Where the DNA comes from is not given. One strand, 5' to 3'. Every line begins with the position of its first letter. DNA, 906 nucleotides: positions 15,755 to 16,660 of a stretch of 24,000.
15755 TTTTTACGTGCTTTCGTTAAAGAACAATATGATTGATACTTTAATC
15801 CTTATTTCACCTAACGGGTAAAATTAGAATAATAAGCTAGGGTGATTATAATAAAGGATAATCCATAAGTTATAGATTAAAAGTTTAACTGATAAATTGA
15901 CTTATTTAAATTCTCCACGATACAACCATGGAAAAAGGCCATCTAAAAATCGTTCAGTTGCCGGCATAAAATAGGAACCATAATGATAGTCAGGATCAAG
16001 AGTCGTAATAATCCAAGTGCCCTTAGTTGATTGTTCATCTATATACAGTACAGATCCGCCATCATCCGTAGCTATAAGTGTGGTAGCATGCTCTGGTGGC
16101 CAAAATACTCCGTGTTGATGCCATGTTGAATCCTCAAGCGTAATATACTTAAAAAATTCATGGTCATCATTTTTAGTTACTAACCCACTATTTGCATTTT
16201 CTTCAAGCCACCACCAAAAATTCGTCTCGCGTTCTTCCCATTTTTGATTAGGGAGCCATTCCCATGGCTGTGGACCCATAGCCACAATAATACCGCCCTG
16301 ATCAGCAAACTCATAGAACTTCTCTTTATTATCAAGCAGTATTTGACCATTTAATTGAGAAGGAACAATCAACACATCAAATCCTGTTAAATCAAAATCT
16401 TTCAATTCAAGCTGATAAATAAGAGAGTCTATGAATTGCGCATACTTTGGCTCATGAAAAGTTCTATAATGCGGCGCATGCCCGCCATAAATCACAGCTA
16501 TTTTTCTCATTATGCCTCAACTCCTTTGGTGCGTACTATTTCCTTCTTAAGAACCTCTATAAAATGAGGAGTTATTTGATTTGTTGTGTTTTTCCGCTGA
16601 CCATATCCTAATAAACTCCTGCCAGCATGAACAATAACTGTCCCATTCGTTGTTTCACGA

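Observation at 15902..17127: Translationally coupled pair of paralogous unknown proteins at the distal end of the Fur-controlled block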

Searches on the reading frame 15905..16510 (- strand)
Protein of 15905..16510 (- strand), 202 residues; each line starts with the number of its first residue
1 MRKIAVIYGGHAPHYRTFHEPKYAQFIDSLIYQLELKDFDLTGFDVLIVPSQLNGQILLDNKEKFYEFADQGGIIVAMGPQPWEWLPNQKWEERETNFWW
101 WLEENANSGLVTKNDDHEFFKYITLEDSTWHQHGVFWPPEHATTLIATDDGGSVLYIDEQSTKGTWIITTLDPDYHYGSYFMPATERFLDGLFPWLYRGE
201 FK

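Call 5: search_protein_families(library=pfam, proteins=[window:15905-16510:-], max_evalue=1)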
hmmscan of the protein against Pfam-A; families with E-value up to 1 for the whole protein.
window:15905-16510:- (202 aa): 1 family
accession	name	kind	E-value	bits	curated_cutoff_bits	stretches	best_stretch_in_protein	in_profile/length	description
PF23984.1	DUF7307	-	0.19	12.1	27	0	92-114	70-92/129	Pam3 gp33-like protein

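Call 6: search_protein_families(library=ncbifam, proteins=[window:15905-16510:-], max_evalue=1)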
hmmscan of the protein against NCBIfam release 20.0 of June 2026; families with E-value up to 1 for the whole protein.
window:15905-16510:- (202 aa): 0 families

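Call 9: search_solved_structures(query=window:15905-16510:-, max_evalue=10)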
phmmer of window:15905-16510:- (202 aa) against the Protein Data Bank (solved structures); distinct sequences matched with E-value up to 10: 2.
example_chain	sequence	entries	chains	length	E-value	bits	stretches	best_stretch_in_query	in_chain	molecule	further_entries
5azx_A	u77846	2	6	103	0.085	15.6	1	143-190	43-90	Transmembrane emp24 domain-containing protein 10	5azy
21gl_D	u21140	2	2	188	0.65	12.7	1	145-190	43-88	Transmembrane emp24 domain-containing protein 10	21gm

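Call 14: find_homologous_proteins(query=window:15905-16510:-)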
Query window:15905-16510:- (202 aa): 479 proteins with E <= 0.001 among 511 candidates; the best 120 are listed.
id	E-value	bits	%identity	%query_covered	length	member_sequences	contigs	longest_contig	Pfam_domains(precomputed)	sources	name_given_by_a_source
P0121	3.1e-135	467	97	100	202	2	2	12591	-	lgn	-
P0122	3.0e-124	431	89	100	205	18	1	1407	-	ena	-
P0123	8.1e-118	410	85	100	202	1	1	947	-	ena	-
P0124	6.2e-114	397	80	100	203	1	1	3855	-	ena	-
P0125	9.4e-110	384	79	100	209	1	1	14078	-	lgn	-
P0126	2.8e-104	366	75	99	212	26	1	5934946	-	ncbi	ncbi:hypothetical protein ACXM0N_26160 [Peribacillus simplex]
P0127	3.0e-103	362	75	100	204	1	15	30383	-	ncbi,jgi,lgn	jgi:hypothetical protein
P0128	3.4e-102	359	74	100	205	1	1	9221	-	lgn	-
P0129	1.0e-101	357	74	100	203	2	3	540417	-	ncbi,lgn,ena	-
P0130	1.4e-101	357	73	100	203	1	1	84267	-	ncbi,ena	-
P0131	2.9e-100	353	72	100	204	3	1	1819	-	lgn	-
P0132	3.8e-100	352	72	100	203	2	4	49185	-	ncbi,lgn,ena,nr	ncbi:MAG: hypothetical protein J6F30_04850 [Cellulosilyticum sp.]|nr:hypothetical protein [Cellulosi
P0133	8.0e-100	351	73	100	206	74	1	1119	-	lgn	-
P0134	8.8e-100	351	72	100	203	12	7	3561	-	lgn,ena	-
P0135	1.0e-99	351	73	100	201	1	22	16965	-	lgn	-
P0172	1.9e-93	330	69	100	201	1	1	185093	-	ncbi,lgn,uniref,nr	ncbi:hypothetical protein C7437_10481 [Psychrobacillus insolitus]|uniref:ThuA-like domain-containing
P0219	5.0e-86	306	63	99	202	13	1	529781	-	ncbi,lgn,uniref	ncbi:hypothetical protein ABHN11_16010 [Brevibacillus centrosporus]|uniref:hypothetical protein n=1 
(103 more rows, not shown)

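Call 20: search_solved_structures(query=A2, max_evalue=10)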
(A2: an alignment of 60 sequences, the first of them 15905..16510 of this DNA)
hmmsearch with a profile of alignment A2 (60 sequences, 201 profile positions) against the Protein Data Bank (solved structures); distinct sequences matched with E-value up to 10: 5.
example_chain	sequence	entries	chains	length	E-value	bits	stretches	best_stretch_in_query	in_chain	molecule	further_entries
2yx8_A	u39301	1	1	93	0.23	14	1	119-145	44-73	Receptor activity-modifying protein 1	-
3n7p_D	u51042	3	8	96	0.24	13.9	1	119-145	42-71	Receptor activity-modifying protein 1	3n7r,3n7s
6umg_R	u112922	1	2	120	0.35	13.4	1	119-145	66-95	Receptor activity-modifying protein 1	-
9uwq_E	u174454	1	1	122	0.37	13.3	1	119-145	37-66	Receptor activity-modifying protein 1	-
6e3y_E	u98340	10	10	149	0.51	12.9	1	119-145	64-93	Receptor activity-modifying protein 1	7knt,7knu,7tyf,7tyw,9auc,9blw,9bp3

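Call 21: find_related_loci(query=A2, collection=genome_contigs, flank=10000)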
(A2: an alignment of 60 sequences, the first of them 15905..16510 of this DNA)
Query A2 (202 aa) in genome_contigs; peptide patterns used: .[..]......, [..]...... (x = any residue, [..] = any of these).
468 stretches matched a pattern; 423 encode a relative of the query (tblastn E <= 1e-3); the best 80 are kept; 79 distinct loci.
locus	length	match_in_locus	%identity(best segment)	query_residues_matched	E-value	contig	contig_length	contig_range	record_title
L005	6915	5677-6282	94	1-202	4e-128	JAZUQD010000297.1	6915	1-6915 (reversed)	MAG: Pradoshia sp. isolate T1900044860_TS20190326.MAGScoT_cleanbin_000025 SGB_3097_k141_1623323, whole genome shotgun se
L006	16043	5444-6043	75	1-200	2e-104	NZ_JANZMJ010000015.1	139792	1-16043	Peribacillus sp. BBB004 NODE_15_length_139792_cov_30.3917, whole genome shotgun sequence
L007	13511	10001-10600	75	1-200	3e-104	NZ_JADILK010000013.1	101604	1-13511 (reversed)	Bacillus sp. SD075 13, whole genome shotgun sequence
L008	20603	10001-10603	77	1-201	2e-104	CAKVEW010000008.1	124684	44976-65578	MAG: uncultured Clostridium sp. isolate REFINED_METABAT215_TOP10_CONTIGS_1500_ASSEMBLY_K77_MERGED__Hadza_MoBio_hadza-E-H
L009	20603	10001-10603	75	1-201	3e-103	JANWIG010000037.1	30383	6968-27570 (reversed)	MAG: Thermoactinomycetaceae bacterium isolate CRAIB_MAG35 c_000000068903, whole genome shotgun sequence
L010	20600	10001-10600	74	1-200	6e-103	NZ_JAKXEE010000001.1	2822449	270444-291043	Peribacillus sp. Aquil_B1 NODE_1_length_2822449_cov_116.006293, whole genome shotgun sequence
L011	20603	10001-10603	75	1-201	2e-102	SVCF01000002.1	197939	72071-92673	MAG: Clostridium butyricum isolate SIG247 NODE_40_length_197939_cov_660.876859, whole genome shotgun sequence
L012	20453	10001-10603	73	1-201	2e-102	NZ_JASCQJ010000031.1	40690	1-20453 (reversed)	Clostridium lamae strain NGMCC 1.200840 NODE_31_length_40690_cov_32.391451, whole genome shotgun sequence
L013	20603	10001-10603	73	1-201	2e-101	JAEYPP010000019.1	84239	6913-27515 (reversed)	MAG: Bacillota bacterium isolate OH_CBB_19 k127_1503264, whole genome shotgun sequence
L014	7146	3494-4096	73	1-201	1e-100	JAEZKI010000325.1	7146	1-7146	MAG: Bacillota bacterium isolate OH_CDB_270 k127_1561407, whole genome shotgun sequence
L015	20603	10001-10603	72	1-201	2e-100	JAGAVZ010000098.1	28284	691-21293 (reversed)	MAG: Cellulosilyticum sp. isolate RGIG8824 Water_deer_Ileum.Co__c70616, whole genome shotgun sequence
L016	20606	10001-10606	72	1-202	1e-100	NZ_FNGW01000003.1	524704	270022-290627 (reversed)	Romboutsia lituseburensis DSM 797, whole genome shotgun sequence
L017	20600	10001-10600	73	1-200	5e-100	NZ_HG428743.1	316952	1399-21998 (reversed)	Bacillus massiliigorillae strain G2, whole genome shotgun sequence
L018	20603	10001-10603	72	1-201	1e-99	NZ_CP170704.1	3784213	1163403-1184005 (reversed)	Clostridium sp. HCS.1 chromosome, complete genome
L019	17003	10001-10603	71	1-201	4e-99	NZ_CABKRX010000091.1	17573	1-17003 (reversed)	Bacillus massilioanorexius isolate MGYG-HGUT-01428, whole genome shotgun sequence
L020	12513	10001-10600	73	1-200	1e-98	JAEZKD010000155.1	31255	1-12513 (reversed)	MAG: Bacillota bacterium isolate OH_CDB_262 k127_1007103, whole genome shotgun sequence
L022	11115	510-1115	69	1-202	1e-97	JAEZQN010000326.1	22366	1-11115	MAG: Bacillota bacterium isolate OH_CFB_97 k127_1194700, whole genome shotgun sequence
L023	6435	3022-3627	71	1-202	2e-97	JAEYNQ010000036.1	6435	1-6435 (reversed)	MAG: Bacillota bacterium isolate OH_CBB_11 k127_1449850, whole genome shotgun sequence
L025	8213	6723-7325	68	1-201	6e-96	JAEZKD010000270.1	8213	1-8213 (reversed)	MAG: Bacillota bacterium isolate OH_CDB_262 k127_1573905, whole genome shotgun sequence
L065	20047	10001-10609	61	1-201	2e-82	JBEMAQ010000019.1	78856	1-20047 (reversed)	MAG: Solibacillus sp. isolate 233_Win.4 NODE_40_length_78856_cov_62.447177, whole genome shotgun sequence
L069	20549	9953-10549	58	1-199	8e-81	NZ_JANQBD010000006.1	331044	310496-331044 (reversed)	Paenibacillus radicis (ex Xue et al. 2023) strain N5-1-1-5 Scaffold6_1, whole genome shotgun sequence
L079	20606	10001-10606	57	1-201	1e-78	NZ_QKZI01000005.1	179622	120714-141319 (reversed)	Psychrobacillus insolitus strain DSM 5 Ga0215656_105, whole genome shotgun sequence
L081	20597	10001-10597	58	1-199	3e-78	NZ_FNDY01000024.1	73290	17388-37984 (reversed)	Paenibacillus naphthalenovorans strain PR-N1, whole genome shotgun sequence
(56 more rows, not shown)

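Call 26: find_encoding_contigs(protein=P0172, flank=10000, max_places=1)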
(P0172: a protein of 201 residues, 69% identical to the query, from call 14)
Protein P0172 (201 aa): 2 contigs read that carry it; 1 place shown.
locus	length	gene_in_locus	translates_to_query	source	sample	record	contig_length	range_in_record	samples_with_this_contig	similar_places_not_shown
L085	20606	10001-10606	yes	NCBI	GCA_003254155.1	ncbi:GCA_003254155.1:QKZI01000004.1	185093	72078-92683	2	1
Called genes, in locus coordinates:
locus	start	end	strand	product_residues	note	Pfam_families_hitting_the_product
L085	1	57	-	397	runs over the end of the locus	PF00108:Thiolase_N, PF00109:ketoacyl-synt (weak), PF02803:Thiolase_C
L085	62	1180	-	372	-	PF02746:MR_MLE_N, PF13378:MR_MLE_C, PF07476:MAAL_C (weak)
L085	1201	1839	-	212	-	PF01144:CoA_trans, PF13336:AcetylCoA_hyd_C (weak)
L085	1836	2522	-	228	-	PF01144:CoA_trans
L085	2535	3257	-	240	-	PF02627:CMD (weak)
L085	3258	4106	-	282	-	PF00561:Abhydrolase_1, PF00975:Thioesterase, PF12146:Hydrolase_4, PF12697:Abhydrolase_6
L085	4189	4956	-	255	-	PF04444:Dioxygenase_N, PF00775:Dioxygenase_C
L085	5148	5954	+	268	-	PF09339:HTH_IclR, PF01614:IclR_C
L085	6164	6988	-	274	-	PF00005:ABC_tran, PF02463:SMC_N (faint), PF13175:AAA_15 (faint), PF13304:AAA_21 (weak)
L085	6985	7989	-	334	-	PF01032:FecCD, PF00950:ABC-3 (weak)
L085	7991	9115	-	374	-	PF01497:Peripla_BP_2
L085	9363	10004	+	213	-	-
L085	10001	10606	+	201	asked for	-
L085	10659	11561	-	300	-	PF01842:ACT (weak), PF00551:Formyl_trans_N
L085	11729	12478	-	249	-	PF01476:LysM, PF06725:3D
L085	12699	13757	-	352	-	-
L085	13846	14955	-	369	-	PF02746:MR_MLE_N, PF13378:MR_MLE_C, PF26685:DUF8230_C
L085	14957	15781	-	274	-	PF00583:Acetyltransf_1, PF13508:Acetyltransf_7 (weak)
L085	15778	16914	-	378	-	PF01546:Peptidase_M20, PF07687:M20_dimer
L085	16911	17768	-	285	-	PF01418:HTH_6, PF01380:SIS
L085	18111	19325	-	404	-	PF00990:GGDEF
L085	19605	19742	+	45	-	-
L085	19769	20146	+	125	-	-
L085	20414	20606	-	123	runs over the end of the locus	PF00581:Rhodanese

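Call 27: find_encoding_contigs(protein=P0219, flank=10000, max_places=1)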
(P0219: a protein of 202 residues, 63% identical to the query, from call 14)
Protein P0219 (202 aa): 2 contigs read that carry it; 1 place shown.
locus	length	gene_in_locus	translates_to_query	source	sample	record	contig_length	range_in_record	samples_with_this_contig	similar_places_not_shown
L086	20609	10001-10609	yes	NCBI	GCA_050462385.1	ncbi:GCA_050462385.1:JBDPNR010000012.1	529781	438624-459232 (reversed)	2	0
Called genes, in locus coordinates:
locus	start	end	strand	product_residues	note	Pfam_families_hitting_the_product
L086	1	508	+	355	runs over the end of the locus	PF13379:NMT1_2, PF09084:NMT1, PF12974:Phosphonate-bd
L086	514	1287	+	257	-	PF03193:RsgA_GTPase (faint), PF00005:ABC_tran, PF13304:AAA_21 (faint)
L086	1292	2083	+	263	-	PF00528:BPD_transp_1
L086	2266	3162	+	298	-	PF00126:HTH_1, PF03466:LysR_substrate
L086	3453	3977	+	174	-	-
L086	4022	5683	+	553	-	PF00496:SBP_bac_5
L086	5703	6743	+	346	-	PF19300:BPD_transp_1_N (weak), PF00528:BPD_transp_1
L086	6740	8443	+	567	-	PF00528:BPD_transp_1, PF00005:ABC_tran, PF13304:AAA_21 (faint)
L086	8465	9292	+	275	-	PF00005:ABC_tran, PF13304:AAA_21 (faint)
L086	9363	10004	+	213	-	-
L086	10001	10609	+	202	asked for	-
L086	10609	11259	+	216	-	PF02463:SMC_N (faint), PF00005:ABC_tran, PF13304:AAA_21 (faint)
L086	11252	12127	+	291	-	PF18075:FtsX_ECD, PF02687:FtsX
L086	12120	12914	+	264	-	-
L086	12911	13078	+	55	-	-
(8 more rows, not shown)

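Call 32: predict_structure(alignment_id=A2)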
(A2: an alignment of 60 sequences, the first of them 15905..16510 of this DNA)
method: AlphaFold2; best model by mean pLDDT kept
length: 202 residues; sequences in the alignment: 60
mean_pLDDT: 92.5   pTM: 0.91
mean pLDDT of the five models: 92.5, 90.5, 89.4, 89.0, 87.9
residues with pLDDT >= 90: 162; 70-90: 31; 50-70: 9; < 50: 0
segments of 3 or more residues with pLDDT < 50: none
pLDDT, mean of each block of 10 residues (from residue 1): 96 95 98 97 98 94 98 95 89 78 75 95 90 90 95 96 97 89 89 96 75
secondary structure, 60 per line:
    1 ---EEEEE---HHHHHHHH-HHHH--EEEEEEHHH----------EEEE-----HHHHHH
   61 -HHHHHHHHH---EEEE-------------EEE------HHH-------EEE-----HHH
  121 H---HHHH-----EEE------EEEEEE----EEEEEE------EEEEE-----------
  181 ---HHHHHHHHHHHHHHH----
elements in order: E4-8 H12-19 H21-24 E27-32 E46-49 H55-60 H62-70 E74-77 E91-93 E110-112 H118-121 H125-128 E134-136 E143-148 E153-158 E165-169 H184-198

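Call 37: fold_search(model_id=the predicted structure, library=pdb)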
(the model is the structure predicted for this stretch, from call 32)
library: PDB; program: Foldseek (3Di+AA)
matches with E <= 10: 695; with E <= 0.001: 29
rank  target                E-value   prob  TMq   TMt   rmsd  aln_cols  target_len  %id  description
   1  4jqs_A                9.5e-06  1.00  0.53  0.45   6.0       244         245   12  Crystal structure of a Putative thua-like protein (BACUNI_01602) from Bacteroides uniformis ATCC 8492 at 2.30 A resolu (released 2013-05-08)
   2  2gk3_A                3.2e-05  1.00  0.60  0.51   6.3       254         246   12  Cytoplasmic Protein STM3548 from Salmonella typhimurium (released 2006-05-02)
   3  5dfa_A                3.6e-05  1.00  0.45  0.16   6.2       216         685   13  3D structure of the E323A catalytic mutant of Gan42B, a GH42 beta-galactosidase from G. stearothermophilus (released 2015-12-09)
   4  3fij_B                5.3e-05  1.00  0.56  0.52   6.7       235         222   10  Crystal structure of a uncharacterized protein lin1909 (released 2009-01-13)
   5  8aa2_G                5.6e-05  1.00  0.56  0.29   7.6       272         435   12  Inactive levan utilisation machinery (utilisome) in the presence of levan fructo-oligosaccharides DP 15-25 (released 2023-06-07)
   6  3fij_D                7.8e-05  1.00  0.58  0.53   5.9       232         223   10  Crystal structure of a uncharacterized protein lin1909 (released 2009-01-13)
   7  3tts_A                8.3e-05  1.00  0.54  0.19   6.1       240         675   17  Crystal structure of beta-galactosidase from Bacillus circulans sp. alkalophilus (released 2012-03-21)
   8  3fij_A                1.1e-04  1.00  0.58  0.53   5.9       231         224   11  Crystal structure of a uncharacterized protein lin1909 (released 2009-01-13)
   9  3fij_C                1.1e-04  1.00  0.58  0.54   5.9       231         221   10  Crystal structure of a uncharacterized protein lin1909 (released 2009-01-13)
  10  2d7j                  1.4e-04  1.00  0.48  0.51   6.2       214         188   12  Crystal Structure Analysis of Glutamine Amidotransferase from Pyrococcus horikoshii OT3 (released 2006-11-21)
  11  8hx9_B                1.5e-04  1.00  0.55  0.20   5.8       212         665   11  Crystal structure of 4-amino-4-deoxychorismate synthase from Streptomyces venezuelae with chorismate (released 2023-10-18)
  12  8hx8_A                1.7e-04  1.00  0.57  0.20   4.5       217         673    8  Crystal structure of 4-amino-4-deoxychorismate synthase from Streptomyces venezuelae co-crystallized with chorismate (released 2023-10-18)
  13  7vkz_A                2.0e-04  1.00  0.55  0.19   7.1       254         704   11  The complex structure of beta-1,2-glucosyltransferase from Ignavibacterium album with 1-Deoxynojirimycin (released 2022-03-09)
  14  4oif_B                2.4e-04  1.00  0.45  0.16   6.3       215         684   14  3D structure of Gan42B, a GH42 beta-galactosidase from G. (released 2015-02-04)
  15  2a9v_C                2.6e-04  1.00  0.57  0.57   5.1       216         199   12  Crystal structure of a putative gmp synthase subunit a protein (ta0944m) from thermoplasma acidophilum at 2.45 A resol (released 2005-08-02)
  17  2a9v_B                2.8e-04  1.00  0.56  0.57   5.1       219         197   13  Crystal structure of a putative gmp synthase subunit a protein (ta0944m) from thermoplasma acidophilum at 2.45 A resol (released 2005-08-02)
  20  2a9v_A                4.3e-04  1.00  0.56  0.57   5.2       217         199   12  Crystal structure of a putative gmp synthase subunit a protein (ta0944m) from thermoplasma acidophilum at 2.45 A resol (released 2005-08-02)
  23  2a9v_D                6.3e-04  1.00  0.58  0.58   4.5       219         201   12  Crystal structure of a putative gmp synthase subunit a protein (ta0944m) from thermoplasma acidophilum at 2.45 A resol (released 2005-08-02)
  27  1o1y                  9.3e-04  1.00  0.55  0.50   5.4       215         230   10  Crystal structure of a glutamine amidotransferase (tm1158) from thermotoga maritima at 1.70 A resolution (released 2003-03-11)
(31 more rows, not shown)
